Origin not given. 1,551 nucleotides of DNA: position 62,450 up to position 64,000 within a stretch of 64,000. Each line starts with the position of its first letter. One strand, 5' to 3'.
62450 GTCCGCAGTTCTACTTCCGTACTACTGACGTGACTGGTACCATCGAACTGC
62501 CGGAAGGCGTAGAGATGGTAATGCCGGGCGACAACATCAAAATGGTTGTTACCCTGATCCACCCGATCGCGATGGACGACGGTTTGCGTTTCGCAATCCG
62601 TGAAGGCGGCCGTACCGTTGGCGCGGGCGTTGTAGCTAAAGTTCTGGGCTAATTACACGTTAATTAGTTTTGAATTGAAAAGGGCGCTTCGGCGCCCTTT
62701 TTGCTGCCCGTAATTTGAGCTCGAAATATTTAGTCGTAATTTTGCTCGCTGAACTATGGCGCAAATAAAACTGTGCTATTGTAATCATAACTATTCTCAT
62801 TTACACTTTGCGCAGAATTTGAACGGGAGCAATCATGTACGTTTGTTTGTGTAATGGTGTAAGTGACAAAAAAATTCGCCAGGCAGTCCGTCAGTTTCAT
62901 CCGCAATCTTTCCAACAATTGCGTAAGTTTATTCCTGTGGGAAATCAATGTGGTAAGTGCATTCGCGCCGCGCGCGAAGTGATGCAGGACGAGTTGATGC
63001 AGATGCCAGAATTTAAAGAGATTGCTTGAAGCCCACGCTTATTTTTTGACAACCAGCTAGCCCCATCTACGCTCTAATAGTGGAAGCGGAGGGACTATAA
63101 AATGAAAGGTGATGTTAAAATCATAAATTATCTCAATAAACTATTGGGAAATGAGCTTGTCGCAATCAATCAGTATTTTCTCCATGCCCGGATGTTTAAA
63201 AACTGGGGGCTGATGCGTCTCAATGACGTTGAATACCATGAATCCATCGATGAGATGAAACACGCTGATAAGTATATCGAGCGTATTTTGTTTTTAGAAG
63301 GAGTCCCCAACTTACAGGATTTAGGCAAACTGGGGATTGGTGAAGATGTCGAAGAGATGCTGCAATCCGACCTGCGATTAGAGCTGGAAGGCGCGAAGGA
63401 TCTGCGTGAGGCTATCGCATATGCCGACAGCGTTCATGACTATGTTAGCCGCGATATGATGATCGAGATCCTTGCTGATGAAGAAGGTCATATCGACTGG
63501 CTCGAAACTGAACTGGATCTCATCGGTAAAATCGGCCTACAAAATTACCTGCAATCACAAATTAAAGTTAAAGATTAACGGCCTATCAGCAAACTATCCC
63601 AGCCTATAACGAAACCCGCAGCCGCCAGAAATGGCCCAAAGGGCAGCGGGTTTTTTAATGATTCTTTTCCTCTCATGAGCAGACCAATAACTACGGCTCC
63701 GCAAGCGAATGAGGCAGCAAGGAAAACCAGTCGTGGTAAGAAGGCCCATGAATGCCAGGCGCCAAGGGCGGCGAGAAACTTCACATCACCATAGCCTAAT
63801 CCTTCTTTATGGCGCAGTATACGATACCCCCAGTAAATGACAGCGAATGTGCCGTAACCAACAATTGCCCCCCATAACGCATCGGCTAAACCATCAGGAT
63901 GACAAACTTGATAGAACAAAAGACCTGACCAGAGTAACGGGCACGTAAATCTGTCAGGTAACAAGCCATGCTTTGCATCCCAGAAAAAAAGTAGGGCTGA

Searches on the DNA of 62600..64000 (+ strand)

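Call 30: search_dna_similar(query=window:62600-64000:+, collection=ecoli_genomes, mode=near, max_rows=12, rows=spread)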
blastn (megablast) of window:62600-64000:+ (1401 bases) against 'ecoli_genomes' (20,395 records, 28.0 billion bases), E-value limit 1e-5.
Records with a match: 5429; places in all: 13966; records where one place covers at least 80% of the query: 2254.
Genomes with a match: 5425 of 5426; with a place that covers at least 80% of the query: 2254. Places per genome that has any: lowest 1, median 3, highest 4. On chromosomes: 13962 places; on plasmids: 4.
Best place of each record, by identity: >=99% 33; 95-99% 2232; 90-95% 4; 80-90% 4; 60-80% 3156.
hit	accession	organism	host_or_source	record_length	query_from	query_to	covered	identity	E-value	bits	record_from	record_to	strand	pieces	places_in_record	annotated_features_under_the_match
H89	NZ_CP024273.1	Escherichia coli strain F9792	missing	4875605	1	1401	100%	99.7%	0e+0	2566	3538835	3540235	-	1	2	bfr: bacterioferritin | prepilin peptidase | bfd: bacterioferritin-associated ferredoxin | tuf: elongation factor Tu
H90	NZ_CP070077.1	Escherichia coli strain FDAARGOS_1371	Homo sapiens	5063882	1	1401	100%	97.1%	0e+0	2366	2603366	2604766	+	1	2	bfr: bacterioferritin | prepilin peptidase | bfd: bacterioferritin-associated ferredoxin | tuf: elongation factor Tu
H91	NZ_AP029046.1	Escherichia coli strain ESC818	milk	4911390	1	1401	100%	96.6%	0e+0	2322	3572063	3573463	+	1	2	bfr: bacterioferritin | prepilin peptidase | bfd: bacterioferritin-associated ferredoxin | tuf: elongation factor Tu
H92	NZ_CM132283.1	Escherichia coli strain 18AR0366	Homo sapiens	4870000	1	1396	100%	96.8%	0e+0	2335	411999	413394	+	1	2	bfr: bacterioferritin | prepilin peptidase | bfd: bacterioferritin-associated ferredoxin | tuf: elongation factor Tu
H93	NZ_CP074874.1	Escherichia coli strain 2011C_4037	Homo sapiens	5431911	1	1396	100%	96.8%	0e+0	2329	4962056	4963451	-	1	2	bfr: bacterioferritin | prepilin peptidase | bfd: bacterioferritin-associated ferredoxin | tuf: elongation factor Tu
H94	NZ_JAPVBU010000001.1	Escherichia coli strain KE26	Homo sapiens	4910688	175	964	56%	78.6%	5e-142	514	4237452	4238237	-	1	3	bfr: bacterioferritin | bfd: bacterioferritin-associated ferredoxin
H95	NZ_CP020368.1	Escherichia coli strain BLR(DE3)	commercial strain obtained from Novagen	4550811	179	963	56%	78.9%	3e-144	521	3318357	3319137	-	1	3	bfr: bacterioferritin | bfd: bacterioferritin-associated ferredoxin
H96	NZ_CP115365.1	Escherichia coli strain CUVET19-1426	dog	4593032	179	960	56%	79.2%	1e-147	532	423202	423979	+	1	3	bfr: bacterioferritin | bfd: bacterioferritin-associated ferredoxin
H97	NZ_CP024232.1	Escherichia coli O6:H16 strain 2014EL-1346-6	missing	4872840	179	960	56%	78.9%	3e-144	521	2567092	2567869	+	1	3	bfr: bacterioferritin | bfd: bacterioferritin-associated ferredoxin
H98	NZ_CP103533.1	Escherichia coli strain 4238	Homo sapiens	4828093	179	960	56%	78.9%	3e-144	521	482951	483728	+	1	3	bfr: bacterioferritin | bfd: bacterioferritin-associated ferredoxin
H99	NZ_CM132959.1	Escherichia coli strain 44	Homo sapiens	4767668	179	960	56%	78.9%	3e-144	521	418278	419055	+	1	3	bfr: bacterioferritin | bfd: bacterioferritin-associated ferredoxin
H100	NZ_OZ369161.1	Escherichia coli strain CNR20180903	Homo sapiens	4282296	1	55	4%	96.4%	1e-14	92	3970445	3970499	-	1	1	tuf: elongation factor Tu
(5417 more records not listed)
